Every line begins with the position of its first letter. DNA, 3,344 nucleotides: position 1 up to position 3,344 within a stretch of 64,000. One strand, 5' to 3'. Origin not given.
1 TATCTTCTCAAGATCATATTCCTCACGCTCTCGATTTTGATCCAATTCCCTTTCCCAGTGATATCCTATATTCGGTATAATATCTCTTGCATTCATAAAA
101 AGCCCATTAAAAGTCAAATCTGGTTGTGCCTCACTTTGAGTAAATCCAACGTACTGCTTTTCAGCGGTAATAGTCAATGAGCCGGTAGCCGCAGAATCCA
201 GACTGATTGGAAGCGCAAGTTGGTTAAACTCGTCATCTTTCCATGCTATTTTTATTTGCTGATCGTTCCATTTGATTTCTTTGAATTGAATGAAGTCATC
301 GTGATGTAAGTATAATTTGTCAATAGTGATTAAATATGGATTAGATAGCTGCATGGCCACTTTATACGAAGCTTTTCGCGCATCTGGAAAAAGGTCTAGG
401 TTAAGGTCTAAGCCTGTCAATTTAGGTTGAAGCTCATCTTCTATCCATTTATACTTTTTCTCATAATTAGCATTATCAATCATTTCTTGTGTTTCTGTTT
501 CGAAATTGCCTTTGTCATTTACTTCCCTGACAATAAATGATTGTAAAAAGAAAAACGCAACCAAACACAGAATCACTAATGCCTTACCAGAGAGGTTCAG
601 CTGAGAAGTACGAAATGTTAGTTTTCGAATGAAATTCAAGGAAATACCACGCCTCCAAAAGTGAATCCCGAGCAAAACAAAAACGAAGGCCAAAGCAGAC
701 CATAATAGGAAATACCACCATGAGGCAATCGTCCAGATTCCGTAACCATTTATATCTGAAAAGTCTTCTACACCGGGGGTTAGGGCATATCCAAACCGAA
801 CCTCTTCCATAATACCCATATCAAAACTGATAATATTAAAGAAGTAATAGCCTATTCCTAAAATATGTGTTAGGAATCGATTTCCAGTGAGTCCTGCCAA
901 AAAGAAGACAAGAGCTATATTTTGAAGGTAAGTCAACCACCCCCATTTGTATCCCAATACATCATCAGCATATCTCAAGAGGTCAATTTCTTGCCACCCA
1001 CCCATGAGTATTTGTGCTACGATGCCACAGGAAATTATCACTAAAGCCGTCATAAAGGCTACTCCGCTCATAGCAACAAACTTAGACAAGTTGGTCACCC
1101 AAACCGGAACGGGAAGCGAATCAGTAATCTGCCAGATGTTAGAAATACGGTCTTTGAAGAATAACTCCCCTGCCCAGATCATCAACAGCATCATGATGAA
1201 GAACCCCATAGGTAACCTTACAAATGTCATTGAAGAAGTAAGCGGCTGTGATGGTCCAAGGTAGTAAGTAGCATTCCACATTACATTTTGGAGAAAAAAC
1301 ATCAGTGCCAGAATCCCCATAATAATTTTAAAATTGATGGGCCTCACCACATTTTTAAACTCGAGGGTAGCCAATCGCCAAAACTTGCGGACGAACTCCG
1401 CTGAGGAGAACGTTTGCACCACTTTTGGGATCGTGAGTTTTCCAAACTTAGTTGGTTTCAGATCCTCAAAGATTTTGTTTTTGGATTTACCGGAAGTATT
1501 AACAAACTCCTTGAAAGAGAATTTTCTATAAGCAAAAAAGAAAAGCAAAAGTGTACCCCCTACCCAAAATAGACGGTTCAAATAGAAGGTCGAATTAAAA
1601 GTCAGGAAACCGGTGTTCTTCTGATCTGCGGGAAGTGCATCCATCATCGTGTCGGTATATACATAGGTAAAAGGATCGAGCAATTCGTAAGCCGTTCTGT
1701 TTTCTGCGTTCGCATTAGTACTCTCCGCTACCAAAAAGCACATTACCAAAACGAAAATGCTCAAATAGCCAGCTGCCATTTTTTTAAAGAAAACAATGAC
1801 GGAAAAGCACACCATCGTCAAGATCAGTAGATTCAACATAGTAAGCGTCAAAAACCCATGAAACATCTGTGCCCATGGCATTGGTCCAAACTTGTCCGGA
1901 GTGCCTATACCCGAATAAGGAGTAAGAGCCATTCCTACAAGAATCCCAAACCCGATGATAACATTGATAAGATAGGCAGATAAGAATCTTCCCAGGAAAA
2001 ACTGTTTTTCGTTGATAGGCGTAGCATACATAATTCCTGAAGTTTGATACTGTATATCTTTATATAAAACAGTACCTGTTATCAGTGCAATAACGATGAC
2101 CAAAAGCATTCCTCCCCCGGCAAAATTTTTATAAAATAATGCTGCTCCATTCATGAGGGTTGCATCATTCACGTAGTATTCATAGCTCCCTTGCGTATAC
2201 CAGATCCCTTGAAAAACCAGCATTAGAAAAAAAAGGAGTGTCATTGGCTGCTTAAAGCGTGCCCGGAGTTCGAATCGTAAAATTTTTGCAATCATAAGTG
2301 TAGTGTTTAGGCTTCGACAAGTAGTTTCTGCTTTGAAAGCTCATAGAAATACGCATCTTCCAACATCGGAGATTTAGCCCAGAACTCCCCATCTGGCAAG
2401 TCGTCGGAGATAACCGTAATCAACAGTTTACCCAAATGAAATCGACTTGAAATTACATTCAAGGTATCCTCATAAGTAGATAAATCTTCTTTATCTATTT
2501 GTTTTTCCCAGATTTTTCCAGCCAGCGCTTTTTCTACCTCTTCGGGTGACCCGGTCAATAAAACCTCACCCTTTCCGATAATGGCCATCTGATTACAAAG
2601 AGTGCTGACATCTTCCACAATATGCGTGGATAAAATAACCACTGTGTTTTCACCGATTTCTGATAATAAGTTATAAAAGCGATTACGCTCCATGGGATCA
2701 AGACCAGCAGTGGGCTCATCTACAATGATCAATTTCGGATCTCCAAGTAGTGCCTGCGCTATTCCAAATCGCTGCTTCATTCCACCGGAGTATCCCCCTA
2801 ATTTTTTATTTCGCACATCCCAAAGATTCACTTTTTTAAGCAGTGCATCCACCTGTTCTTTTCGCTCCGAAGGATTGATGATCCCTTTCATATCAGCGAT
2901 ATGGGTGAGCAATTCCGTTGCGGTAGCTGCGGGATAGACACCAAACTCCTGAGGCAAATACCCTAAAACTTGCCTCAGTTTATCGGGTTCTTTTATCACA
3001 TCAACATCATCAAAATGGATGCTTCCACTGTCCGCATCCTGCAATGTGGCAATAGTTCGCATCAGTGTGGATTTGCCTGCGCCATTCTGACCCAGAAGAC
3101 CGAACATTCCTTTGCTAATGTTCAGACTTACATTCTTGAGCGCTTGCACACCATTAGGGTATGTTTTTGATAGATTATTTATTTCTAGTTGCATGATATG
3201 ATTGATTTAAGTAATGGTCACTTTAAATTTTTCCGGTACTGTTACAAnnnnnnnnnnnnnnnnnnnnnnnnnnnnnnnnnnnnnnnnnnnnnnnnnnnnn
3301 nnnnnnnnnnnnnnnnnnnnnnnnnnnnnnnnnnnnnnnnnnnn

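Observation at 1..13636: Candidate undescribed system: Fur-controlled chelate-uptake pair wired to two exporters and pseudo-peptidase ABC subunits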

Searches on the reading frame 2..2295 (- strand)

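Call 3: search_protein_families(library=pfam, proteins=[window:2-2295:-], max_evalue=0.01)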
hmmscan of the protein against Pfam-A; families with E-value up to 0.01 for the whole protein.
window:2-2295:- (764 aa): 1 family
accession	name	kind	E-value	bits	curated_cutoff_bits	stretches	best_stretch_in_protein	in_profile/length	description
PF12730.13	ABC2_membrane_4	-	0.0068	16.8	27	1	17-185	14-177/179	ABC-2 family transporter protein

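Call 4: search_protein_families(library=ncbifam, proteins=[window:2-2295:-], max_evalue=0.01)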
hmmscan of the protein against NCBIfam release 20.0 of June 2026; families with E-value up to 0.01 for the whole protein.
window:2-2295:- (764 aa): 0 families

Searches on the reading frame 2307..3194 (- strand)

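Call 3: search_protein_families(library=pfam, proteins=[window:2307-3194:-], max_evalue=0.01)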
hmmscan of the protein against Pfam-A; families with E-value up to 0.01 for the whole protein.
window:2307-3194:- (295 aa): 10 families
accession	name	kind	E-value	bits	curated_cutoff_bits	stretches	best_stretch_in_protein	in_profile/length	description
PF00005.33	ABC_tran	-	5.7e-32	111.6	25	1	19-163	1-137/137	ABC transporter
PF13304.12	AAA_21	-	6.3e-13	49.9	27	2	135-191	238-298/304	AAA domain, putative AbiEii toxin, Type IV TA system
PF02463.25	SMC_N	-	4e-06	26.9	40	0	19-48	13-44/220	RecF/RecN/SMC N terminal domain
PF13476.12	AAA_23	-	2.4e-05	25.5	27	1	15-48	6-39/201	AAA domain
PF13175.12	AAA_15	-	0.00012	22.3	32.1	0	18-68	13-61/374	AAA ATPase domain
PF13555.12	AAA_29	-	0.00074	19.7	27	1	23-51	16-45/61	P-loop containing region of AAA domain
PF13401.12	AAA_22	-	0.0019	18.9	27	1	28-100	5-76/130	AAA domain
PF13191.12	AAA_16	-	0.0026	18.7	32.6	1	29-180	25-123/167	AAA ATPase domain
PF03193.22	RsgA_GTPase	-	0.0038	17.5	30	1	17-59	95-137/174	RsgA GTPase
PF13604.12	AAA_30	-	0.0076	16.4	27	0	27-161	17-97/191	AAA domain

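Call 4: search_protein_families(library=ncbifam, proteins=[window:2307-3194:-], max_evalue=0.01)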
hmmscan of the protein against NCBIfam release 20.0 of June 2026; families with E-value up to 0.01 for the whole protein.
window:2307-3194:- (295 aa): 192 families (the best 25 are shown)
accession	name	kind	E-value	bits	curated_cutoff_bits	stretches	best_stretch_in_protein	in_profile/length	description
TIGR01188.1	drrA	subfamily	9.7e-56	189.3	312.45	1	11-247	2-239/302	daunorubicin resistance ABC transporter, ATP-binding protein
TIGR03522.1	GldA_ABC_ATP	equivalog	9e-55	186.2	402.6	1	1-243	1-246/301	gliding motility-associated ABC transporter ATP-binding subunit GldA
TIGR02315.1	ABC_phnC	equivalog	1.4e-43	149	266.1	1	3-229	2-242/243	phosphonate ABC transporter ATP-binding protein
TIGR03740.1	galliderm_ABC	subfamily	7.6e-42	143.5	309.75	1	3-217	1-208/223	lantibiotic protection ABC transporter ATP-binding subunit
TIGR04406.1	LPS_export_lptB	equivalog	1.1e-40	139.4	240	1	3-220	2-222/239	LPS export ABC transporter ATP-binding protein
NF033858.1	ABC2_perm_RbbA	equivalog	7.4e-39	133.3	1050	1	4-223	3-227/909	ribosome-associated ATPase/putative transporter RbbA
TIGR03864.1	PQQ_ABC_ATP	hypoth_equivalog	1e-37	129.9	302.25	1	3-227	2-226/236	ABC transporter, ATP-binding subunit, PQQ-dependent alcohol dehydrogenase system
TIGR01186.1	proV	subfamily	6.1e-36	124.3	326.6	1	17-251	7-247/363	betaine/proline/choline family ABC transporter ATP-binding protein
NF010060.0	PRK13537.1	equivalog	9.3e-36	123.3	521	1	3-253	16-265/314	nodulation factor ABC transporter ATP-binding protein NodI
NF010059.0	PRK13536.1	equivalog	1.6e-34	119.2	549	1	3-220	44-261/342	nodulation factor ABC transporter ATP-binding protein NodI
TIGR04520.1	ECF_ATPase_1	equivalog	2.7e-34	118.8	315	1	4-222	2-225/269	energy-coupling factor transporter ATPase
TIGR03265.1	PhnT2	equivalog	5.6e-34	117.9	457.7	1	2-222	4-224/353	putative 2-aminoethylphosphonate ABC transporter ATP-binding protein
TIGR04521.1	ECF_ATPase_2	equivalog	7.5e-34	117.1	330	1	5-221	3-233/279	energy-coupling factor transporter ATPase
TIGR00968.1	3a0106s01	subfamily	8.8e-34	117.1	342.75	1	4-225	2-223/237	sulfate ABC transporter ATP-binding protein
TIGR03608.1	L_ocin_972_ABC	subfamily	5.6e-33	114.2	254.85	1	5-193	1-194/206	putative bacteriocin export ABC transporter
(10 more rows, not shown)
